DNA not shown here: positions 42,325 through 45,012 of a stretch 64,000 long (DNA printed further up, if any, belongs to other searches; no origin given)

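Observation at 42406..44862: GatB-like and asparaginase-like modules fused in one polypeptide, with catalytic motifs that look substituted in both halves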

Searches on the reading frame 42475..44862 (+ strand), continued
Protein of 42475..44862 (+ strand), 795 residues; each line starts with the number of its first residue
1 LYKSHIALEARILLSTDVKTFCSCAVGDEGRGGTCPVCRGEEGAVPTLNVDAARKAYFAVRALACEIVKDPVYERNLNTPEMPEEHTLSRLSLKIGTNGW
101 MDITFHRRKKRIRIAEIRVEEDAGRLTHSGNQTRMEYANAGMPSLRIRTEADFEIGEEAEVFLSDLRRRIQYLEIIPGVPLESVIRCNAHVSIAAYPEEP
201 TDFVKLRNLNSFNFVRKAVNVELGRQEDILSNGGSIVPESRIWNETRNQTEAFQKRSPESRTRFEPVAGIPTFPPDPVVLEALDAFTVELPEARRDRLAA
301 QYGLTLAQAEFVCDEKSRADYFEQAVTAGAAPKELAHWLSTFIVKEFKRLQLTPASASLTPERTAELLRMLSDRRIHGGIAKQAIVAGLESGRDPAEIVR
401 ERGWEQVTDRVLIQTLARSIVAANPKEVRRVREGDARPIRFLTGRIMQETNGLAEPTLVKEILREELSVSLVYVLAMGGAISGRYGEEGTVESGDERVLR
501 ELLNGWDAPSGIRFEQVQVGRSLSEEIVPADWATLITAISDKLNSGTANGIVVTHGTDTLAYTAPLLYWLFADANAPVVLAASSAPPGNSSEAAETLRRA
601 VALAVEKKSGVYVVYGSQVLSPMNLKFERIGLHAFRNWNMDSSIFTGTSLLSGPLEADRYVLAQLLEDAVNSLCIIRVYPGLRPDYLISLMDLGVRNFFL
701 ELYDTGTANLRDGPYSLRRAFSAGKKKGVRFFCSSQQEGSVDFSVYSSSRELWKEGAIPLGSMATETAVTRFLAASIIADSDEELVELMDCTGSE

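Call 64: find_encoding_contigs(protein=P0364, flank=7000, max_places=1)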
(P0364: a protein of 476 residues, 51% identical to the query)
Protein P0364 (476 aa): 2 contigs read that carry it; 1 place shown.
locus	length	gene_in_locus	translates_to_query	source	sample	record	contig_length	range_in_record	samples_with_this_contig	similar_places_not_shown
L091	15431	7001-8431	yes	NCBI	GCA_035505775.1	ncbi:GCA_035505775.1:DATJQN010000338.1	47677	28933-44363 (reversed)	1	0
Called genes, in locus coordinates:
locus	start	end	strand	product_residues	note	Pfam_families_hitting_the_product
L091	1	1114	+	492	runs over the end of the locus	PF03747:ADP_ribosyl_GH, PF22784:PTP-SAK, PF22785:Tc-R-P, PF00782:DSPc (weak)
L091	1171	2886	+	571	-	PF02310:B12-binding, PF04055:Radical_SAM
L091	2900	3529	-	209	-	PF00211:Guanylate_cyc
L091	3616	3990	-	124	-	PF02537:CRCB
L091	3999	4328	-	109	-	PF07883:Cupin_2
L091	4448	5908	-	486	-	PF00990:GGDEF, PF00563:EAL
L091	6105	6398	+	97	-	-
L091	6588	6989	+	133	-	-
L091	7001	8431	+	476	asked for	PF01425:Amidase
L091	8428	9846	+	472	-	PF02934:GatB_N, PF02637:GatB_Yqey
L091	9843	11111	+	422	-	PF01336:tRNA_anti-codon, PF00152:tRNA-synt_2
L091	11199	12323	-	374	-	PF01988:VIT1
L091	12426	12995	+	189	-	-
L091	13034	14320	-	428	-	PF07992:Pyr_redox_2 (faint)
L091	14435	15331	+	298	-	PF00892:EamA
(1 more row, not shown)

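Call 69: find_homologous_proteins(query=L090:8366-9787:+, max_evalue=1e-30)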
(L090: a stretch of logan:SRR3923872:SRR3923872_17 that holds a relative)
Query L090:8366-9787:+ (474 aa): 8000 proteins with E <= 1e-30 among 8000 candidates; the best 120 are listed.
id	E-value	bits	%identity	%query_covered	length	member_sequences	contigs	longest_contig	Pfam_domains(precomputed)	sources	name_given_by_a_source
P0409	0.0e+0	1068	100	100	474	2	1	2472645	PF02637.24,PF02934.21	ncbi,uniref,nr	ncbi:Asp-tRNA(Asn)/Glu-tRNA(Gln) amidotransferase subunit GatB [Spirochaeta thermophila]|uniref:Aspa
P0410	8.0e-246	834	75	100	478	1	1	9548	PF02637.24,PF02934.21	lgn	-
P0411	3.2e-242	822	74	100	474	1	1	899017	PF02637.24,PF02934.21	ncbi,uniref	ncbi:Asp-tRNA(Asn)/Glu-tRNA(Gln) amidotransferase subunit GatB [Spirochaetia bacterium 38H-sp]|unire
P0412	2.4e-220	750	69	98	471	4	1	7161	PF02637.24,PF02934.21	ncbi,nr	ncbi:MAG: Asp-tRNA(Asn)/Glu-tRNA(Gln) amidotransferase subunit GatB [Spirochaetales bacterium]|nr:As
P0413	9.6e-219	745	69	100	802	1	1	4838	PF17763.7,PF02637.24,PF00710.26,PF02934.21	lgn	-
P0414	6.5e-217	739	68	98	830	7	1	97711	PF17763.7,PF02637.24,PF00710.26,PF02934.21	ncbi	ncbi:MAG: Asp-tRNA(Asn)/Glu-tRNA(Gln) amidotransferase subunit GatB [Spirochaetia bacterium]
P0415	7.1e-217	739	68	99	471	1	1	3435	PF02637.24,PF02934.21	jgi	jgi:aspartyl-tRNA(Asn)/glutamyl-tRNA(Gln) amidotransferase subunit B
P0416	2.0e-216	737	68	99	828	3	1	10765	PF17763.7,PF02637.24,PF00710.26,PF02934.21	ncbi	-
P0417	2.0e-216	737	69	98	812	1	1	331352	PF17763.7,PF02637.24,PF00710.26,PF02934.21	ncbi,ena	-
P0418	2.3e-216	737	67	99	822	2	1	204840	PF17763.7,PF02637.24,PF00710.26,PF02934.21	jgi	-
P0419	2.7e-216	737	69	99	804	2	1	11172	PF17763.7,PF02637.24,PF00710.26,PF02934.21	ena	-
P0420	6.2e-216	736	69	99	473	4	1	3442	PF02637.24,PF02934.21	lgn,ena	-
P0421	9.0e-216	735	69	99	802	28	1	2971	PF17763.7,PF02637.24,PF00710.26,PF02934.21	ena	-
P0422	1.6e-215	734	69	98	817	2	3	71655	PF17763.7,PF02637.24,PF00710.26,PF02934.21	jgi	jgi:aspartyl-tRNA(Asn)/glutamyl-tRNA(Gln) amidotransferase subunit B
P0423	2.7e-215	734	69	99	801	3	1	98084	PF17763.7,PF02637.24,PF00710.26,PF02934.21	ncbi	-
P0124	3.4e-213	727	67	99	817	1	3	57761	PF17763.7,PF02637.24,PF00710.26,PF02934.21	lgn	-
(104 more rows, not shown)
